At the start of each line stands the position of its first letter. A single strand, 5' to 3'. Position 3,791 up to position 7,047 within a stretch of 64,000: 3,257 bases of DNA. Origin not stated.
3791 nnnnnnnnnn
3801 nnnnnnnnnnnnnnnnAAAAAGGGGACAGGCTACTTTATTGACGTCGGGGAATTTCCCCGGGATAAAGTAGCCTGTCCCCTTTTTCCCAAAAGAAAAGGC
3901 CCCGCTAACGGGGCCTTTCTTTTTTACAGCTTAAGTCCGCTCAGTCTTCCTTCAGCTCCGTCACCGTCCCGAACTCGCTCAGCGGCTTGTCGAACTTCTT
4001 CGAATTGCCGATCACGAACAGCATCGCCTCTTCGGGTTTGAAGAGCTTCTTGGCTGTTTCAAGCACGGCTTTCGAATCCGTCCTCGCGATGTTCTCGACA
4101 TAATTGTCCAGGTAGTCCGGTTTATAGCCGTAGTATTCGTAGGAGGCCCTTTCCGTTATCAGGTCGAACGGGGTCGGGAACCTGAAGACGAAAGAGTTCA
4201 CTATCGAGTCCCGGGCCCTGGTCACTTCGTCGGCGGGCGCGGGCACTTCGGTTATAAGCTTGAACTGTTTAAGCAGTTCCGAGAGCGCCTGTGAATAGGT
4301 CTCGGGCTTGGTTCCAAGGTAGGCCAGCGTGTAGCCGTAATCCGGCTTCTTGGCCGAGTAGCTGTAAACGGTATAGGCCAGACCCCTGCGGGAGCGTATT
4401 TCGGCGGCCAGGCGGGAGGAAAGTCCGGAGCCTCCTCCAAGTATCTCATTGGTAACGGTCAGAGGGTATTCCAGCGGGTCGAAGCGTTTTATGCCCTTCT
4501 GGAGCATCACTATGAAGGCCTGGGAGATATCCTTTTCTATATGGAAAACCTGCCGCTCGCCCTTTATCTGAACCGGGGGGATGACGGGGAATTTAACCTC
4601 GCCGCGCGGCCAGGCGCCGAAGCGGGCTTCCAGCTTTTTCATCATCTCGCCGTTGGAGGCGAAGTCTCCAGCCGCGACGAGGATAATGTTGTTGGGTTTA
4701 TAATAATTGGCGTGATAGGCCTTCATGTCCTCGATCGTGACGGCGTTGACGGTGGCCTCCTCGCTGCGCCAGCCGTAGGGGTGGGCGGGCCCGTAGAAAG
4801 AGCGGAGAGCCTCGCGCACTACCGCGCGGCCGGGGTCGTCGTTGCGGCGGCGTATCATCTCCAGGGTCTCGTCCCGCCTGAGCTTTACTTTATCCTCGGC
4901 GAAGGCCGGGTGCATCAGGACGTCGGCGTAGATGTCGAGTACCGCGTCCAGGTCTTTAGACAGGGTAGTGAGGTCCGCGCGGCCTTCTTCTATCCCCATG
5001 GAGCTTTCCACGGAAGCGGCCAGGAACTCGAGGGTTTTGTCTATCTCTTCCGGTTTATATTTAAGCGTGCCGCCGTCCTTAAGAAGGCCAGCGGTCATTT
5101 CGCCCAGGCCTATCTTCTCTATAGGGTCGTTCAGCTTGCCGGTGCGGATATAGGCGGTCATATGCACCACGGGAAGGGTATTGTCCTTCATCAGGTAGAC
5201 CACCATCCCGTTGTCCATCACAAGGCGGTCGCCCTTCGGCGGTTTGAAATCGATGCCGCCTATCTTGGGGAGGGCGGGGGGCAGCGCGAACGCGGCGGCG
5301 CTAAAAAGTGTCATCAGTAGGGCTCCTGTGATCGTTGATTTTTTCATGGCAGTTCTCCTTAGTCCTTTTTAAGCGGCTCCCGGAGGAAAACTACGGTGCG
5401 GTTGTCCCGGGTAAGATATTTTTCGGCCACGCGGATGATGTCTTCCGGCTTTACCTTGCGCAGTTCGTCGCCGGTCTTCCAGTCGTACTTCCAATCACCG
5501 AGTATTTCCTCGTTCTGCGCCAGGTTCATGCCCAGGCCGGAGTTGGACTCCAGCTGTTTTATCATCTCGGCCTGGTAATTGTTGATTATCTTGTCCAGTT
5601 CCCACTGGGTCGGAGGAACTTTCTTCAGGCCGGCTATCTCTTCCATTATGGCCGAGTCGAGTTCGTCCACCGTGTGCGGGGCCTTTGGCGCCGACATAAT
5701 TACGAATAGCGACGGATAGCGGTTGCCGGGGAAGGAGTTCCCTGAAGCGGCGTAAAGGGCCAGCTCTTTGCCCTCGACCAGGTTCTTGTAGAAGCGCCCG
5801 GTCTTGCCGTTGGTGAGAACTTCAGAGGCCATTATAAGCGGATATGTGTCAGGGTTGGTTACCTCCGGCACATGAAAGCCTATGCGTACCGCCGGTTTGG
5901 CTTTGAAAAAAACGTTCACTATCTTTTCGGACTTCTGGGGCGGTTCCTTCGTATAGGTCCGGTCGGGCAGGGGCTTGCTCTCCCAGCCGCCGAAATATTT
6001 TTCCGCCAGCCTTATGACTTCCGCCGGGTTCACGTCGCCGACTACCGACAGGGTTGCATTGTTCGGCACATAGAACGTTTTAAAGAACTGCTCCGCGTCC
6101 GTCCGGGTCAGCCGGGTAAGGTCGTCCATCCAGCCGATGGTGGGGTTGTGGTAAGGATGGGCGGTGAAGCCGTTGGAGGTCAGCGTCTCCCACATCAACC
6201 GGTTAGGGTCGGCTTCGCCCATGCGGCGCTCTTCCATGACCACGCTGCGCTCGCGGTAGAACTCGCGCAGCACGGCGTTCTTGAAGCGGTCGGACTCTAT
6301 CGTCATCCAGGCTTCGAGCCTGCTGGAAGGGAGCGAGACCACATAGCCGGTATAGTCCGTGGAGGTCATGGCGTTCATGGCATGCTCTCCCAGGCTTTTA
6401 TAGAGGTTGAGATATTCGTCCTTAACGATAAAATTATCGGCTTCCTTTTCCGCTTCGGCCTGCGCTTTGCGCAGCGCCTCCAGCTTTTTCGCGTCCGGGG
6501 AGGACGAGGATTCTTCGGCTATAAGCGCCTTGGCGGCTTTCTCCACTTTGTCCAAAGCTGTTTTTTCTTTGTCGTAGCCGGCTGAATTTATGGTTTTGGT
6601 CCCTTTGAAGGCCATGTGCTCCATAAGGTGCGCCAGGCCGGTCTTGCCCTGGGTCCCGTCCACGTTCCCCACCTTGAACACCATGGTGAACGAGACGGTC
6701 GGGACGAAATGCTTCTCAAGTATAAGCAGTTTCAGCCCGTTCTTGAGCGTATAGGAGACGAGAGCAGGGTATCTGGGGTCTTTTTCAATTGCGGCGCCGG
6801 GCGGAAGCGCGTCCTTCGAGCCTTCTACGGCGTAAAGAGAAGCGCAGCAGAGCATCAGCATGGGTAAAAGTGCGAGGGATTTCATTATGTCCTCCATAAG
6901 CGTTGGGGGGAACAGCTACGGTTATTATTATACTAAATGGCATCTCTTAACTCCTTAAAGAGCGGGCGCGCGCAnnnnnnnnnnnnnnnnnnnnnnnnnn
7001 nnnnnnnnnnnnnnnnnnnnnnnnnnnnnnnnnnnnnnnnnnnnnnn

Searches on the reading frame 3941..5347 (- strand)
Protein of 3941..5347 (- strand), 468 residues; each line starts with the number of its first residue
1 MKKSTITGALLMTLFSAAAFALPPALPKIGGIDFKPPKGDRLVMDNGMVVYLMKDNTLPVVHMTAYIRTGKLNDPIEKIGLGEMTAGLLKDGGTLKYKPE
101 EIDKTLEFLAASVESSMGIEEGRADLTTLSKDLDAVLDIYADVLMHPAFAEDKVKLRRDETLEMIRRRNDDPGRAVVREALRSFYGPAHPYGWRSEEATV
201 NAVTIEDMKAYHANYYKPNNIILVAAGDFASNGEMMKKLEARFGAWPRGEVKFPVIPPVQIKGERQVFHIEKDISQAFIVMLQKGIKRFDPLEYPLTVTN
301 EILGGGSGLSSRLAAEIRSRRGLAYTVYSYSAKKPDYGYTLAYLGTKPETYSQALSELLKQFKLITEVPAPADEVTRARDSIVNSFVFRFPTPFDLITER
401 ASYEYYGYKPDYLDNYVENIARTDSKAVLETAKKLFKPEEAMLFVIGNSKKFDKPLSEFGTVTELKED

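Call 84: search_protein_families(library=pfam, proteins=[window:3941-5347:-], max_evalue=0.0001)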
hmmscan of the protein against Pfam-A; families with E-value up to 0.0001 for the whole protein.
window:3941-5347:- (468 aa): 2 families
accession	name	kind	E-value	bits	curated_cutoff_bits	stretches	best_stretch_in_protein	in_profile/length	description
PF05193.26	Peptidase_M16_C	-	1.3e-32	113.5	23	1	203-380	2-179/181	Peptidase M16 inactive domain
PF00675.25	Peptidase_M16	-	2.4e-09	37.7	22.3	1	52-182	4-132/149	Insulinase (Peptidase family M16)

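Call 105: search_protein_families(library=ncbifam, proteins=[L014:13925-16585:-, L014:16655-17347:-, L014:17307-17984:-, L014:12365-13912:-, L014:11536-12108:-], max_evalue=0.00001)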
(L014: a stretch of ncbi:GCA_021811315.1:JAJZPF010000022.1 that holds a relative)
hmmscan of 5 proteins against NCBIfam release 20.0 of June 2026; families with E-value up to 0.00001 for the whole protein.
L014:13925-16585:- (886 aa): 4 families
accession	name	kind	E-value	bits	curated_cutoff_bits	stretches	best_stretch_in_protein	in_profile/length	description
NF038151.1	lanthi_synth_III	equivalog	1.3e-221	738.3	575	1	9-870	2-833/833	class III lanthionine synthetase LanKC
NF038150.1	lanthi_synth_IV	equivalog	1.1e-173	579.8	650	1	44-875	1-846/851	class IV lanthionine synthetase LanL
TIGR03897.1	lanti_2_LanM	subfamily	1.1e-18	66.4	304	1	630-833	690-892/932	type 2 lanthipeptide synthetase LanM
NF047741.1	antiphage_MADS6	equivalog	1.1e-07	30.8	460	0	224-313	494-576/612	methylation-associated defense system protein kinase MAD6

L014:16655-17347:- (230 aa): 1 family
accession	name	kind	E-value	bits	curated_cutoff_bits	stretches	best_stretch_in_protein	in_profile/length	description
NF049997.1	LiaG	equivalog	5.4e-07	29.1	285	1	25-222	8-209/286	LiaG family protein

L014:17307-17984:- (225 aa): 0 families

L014:12365-13912:- (515 aa): 160 families (the best 25 are shown)
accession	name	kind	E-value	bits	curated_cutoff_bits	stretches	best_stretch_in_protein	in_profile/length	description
NF045998.1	cleave_ABC_plasm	equivalog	5.8e-42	143.8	500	1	23-499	161-659/673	Mbov_0121 family peptidase domain-containing ABC transporter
TIGR02203.1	MsbA_lipidA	equivalog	5.1e-39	134.2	602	1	8-499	8-527/572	lipid A export permease/ATP-binding protein MsbA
TIGR03796.1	NHLM_micro_ABC1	equivalog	7.2e-33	113.7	853.3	1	28-386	167-538/710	NHLP family bacteriocin export ABC transporter peptidase/permease/ATPase subunit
TIGR02204.1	MsbA_rel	hypoth_equivalog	1.1e-31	110.1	780.4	1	5-499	9-533/576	ABC transporter, permease/ATP-binding protein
TIGR01846.1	type_I_sec_HlyB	subfamily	1.3e-29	103.1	725.55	1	28-499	152-650/694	type I secretion system permease/ATPase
TIGR02868.1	CydC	equivalog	1.3e-28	100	329.05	1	138-499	136-528/530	thiol reductant ABC exporter subunit CydC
TIGR03375.1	type_I_sec_LssB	subfamily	1.6e-27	96.1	693.1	1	143-499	274-660/696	type I secretion system permease/ATPase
TIGR03797.1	NHLM_micro_ABC2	equivalog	3.4e-26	91.9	709.4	1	21-383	142-509/686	NHLP bacteriocin export ABC transporter permease/ATPase subunit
TIGR02857.1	CydD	equivalog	6.6e-26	91.3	435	1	26-502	14-518/529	thiol reductant ABC exporter subunit CydD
TIGR00958.1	3a01208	subfamily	1.1e-25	90.1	874.6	1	108-382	254-536/711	antigen peptide transporter 2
TIGR01193.1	bacteriocin_ABC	subfamily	1.3e-24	86.7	523.85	1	27-499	168-667/708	peptide cleavage/export ABC transporter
NF008381.0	PRK11176.1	equivalog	1.8e-24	86.1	867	1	9-382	20-398/582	lipid A ABC transporter ATP-binding protein/permease MsbA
NF000167.2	ABCF_Lsa_all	exception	1e-22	80.8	750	1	328-504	310-481/492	Lsa family ABC-F type ribosomal protection protein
NF000355.4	ribo_prot_ABC_F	equivalog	5.2e-22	78.4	380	1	318-508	304-492/499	ribosomal protection-like ABC-F family protein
TIGR01189.1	ccmA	equivalog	5.3e-22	78.5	131.6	1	332-498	5-183/198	heme ABC exporter ATP-binding protein CcmA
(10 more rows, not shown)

L014:11536-12108:- (190 aa): 0 families

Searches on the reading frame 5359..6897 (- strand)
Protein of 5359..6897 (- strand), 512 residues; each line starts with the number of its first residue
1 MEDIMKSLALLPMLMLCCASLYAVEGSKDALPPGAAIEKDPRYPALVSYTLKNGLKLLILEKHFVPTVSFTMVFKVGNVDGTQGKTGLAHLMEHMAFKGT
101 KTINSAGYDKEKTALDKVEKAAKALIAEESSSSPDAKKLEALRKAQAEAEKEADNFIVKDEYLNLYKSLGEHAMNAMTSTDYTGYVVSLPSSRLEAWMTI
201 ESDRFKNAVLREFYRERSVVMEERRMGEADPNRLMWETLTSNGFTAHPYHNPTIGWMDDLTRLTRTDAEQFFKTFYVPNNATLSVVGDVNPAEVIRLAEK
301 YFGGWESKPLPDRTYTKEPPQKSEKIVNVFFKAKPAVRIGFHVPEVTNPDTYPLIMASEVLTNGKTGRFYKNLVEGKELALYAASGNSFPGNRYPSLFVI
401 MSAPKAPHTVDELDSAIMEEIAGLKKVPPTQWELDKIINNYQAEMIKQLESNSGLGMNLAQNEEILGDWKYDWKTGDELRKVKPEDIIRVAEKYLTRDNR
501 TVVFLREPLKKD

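Call 84: search_protein_families(library=pfam, proteins=[window:5359-6897:-], max_evalue=0.0001)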
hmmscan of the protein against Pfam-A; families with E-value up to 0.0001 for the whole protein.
window:5359-6897:- (512 aa): 2 families
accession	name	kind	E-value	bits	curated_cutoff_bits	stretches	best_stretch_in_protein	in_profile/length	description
PF05193.26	Peptidase_M16_C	-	1.8e-33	116.4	23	1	263-440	2-180/181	Peptidase M16 inactive domain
PF00675.25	Peptidase_M16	-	6e-17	62.3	22.3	2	60-111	5-56/149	Insulinase (Peptidase family M16)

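Call 105: search_protein_families(library=ncbifam, proteins=[L014:13925-16585:-, L014:16655-17347:-, L014:17307-17984:-, L014:12365-13912:-, L014:11536-12108:-], max_evalue=0.00001)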
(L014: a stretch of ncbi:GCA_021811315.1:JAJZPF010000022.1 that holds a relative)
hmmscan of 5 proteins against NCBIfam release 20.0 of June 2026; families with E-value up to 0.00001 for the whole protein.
L014:13925-16585:- (886 aa): 4 families
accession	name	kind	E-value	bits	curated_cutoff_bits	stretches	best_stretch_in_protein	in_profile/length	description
NF038151.1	lanthi_synth_III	equivalog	1.3e-221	738.3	575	1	9-870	2-833/833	class III lanthionine synthetase LanKC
NF038150.1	lanthi_synth_IV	equivalog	1.1e-173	579.8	650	1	44-875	1-846/851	class IV lanthionine synthetase LanL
TIGR03897.1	lanti_2_LanM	subfamily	1.1e-18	66.4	304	1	630-833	690-892/932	type 2 lanthipeptide synthetase LanM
NF047741.1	antiphage_MADS6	equivalog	1.1e-07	30.8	460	0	224-313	494-576/612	methylation-associated defense system protein kinase MAD6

L014:16655-17347:- (230 aa): 1 family
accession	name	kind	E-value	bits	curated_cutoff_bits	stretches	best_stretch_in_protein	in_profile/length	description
NF049997.1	LiaG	equivalog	5.4e-07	29.1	285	1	25-222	8-209/286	LiaG family protein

L014:17307-17984:- (225 aa): 0 families

L014:12365-13912:- (515 aa): 160 families (the best 25 are shown)
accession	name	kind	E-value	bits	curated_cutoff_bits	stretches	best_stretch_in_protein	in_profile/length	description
NF045998.1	cleave_ABC_plasm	equivalog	5.8e-42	143.8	500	1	23-499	161-659/673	Mbov_0121 family peptidase domain-containing ABC transporter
TIGR02203.1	MsbA_lipidA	equivalog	5.1e-39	134.2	602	1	8-499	8-527/572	lipid A export permease/ATP-binding protein MsbA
TIGR03796.1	NHLM_micro_ABC1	equivalog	7.2e-33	113.7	853.3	1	28-386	167-538/710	NHLP family bacteriocin export ABC transporter peptidase/permease/ATPase subunit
TIGR02204.1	MsbA_rel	hypoth_equivalog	1.1e-31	110.1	780.4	1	5-499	9-533/576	ABC transporter, permease/ATP-binding protein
TIGR01846.1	type_I_sec_HlyB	subfamily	1.3e-29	103.1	725.55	1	28-499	152-650/694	type I secretion system permease/ATPase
TIGR02868.1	CydC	equivalog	1.3e-28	100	329.05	1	138-499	136-528/530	thiol reductant ABC exporter subunit CydC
TIGR03375.1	type_I_sec_LssB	subfamily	1.6e-27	96.1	693.1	1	143-499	274-660/696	type I secretion system permease/ATPase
TIGR03797.1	NHLM_micro_ABC2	equivalog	3.4e-26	91.9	709.4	1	21-383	142-509/686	NHLP bacteriocin export ABC transporter permease/ATPase subunit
TIGR02857.1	CydD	equivalog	6.6e-26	91.3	435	1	26-502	14-518/529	thiol reductant ABC exporter subunit CydD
TIGR00958.1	3a01208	subfamily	1.1e-25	90.1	874.6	1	108-382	254-536/711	antigen peptide transporter 2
TIGR01193.1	bacteriocin_ABC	subfamily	1.3e-24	86.7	523.85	1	27-499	168-667/708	peptide cleavage/export ABC transporter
NF008381.0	PRK11176.1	equivalog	1.8e-24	86.1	867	1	9-382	20-398/582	lipid A ABC transporter ATP-binding protein/permease MsbA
NF000167.2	ABCF_Lsa_all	exception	1e-22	80.8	750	1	328-504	310-481/492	Lsa family ABC-F type ribosomal protection protein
NF000355.4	ribo_prot_ABC_F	equivalog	5.2e-22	78.4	380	1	318-508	304-492/499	ribosomal protection-like ABC-F family protein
TIGR01189.1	ccmA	equivalog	5.3e-22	78.5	131.6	1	332-498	5-183/198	heme ABC exporter ATP-binding protein CcmA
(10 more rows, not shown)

L014:11536-12108:- (190 aa): 0 families
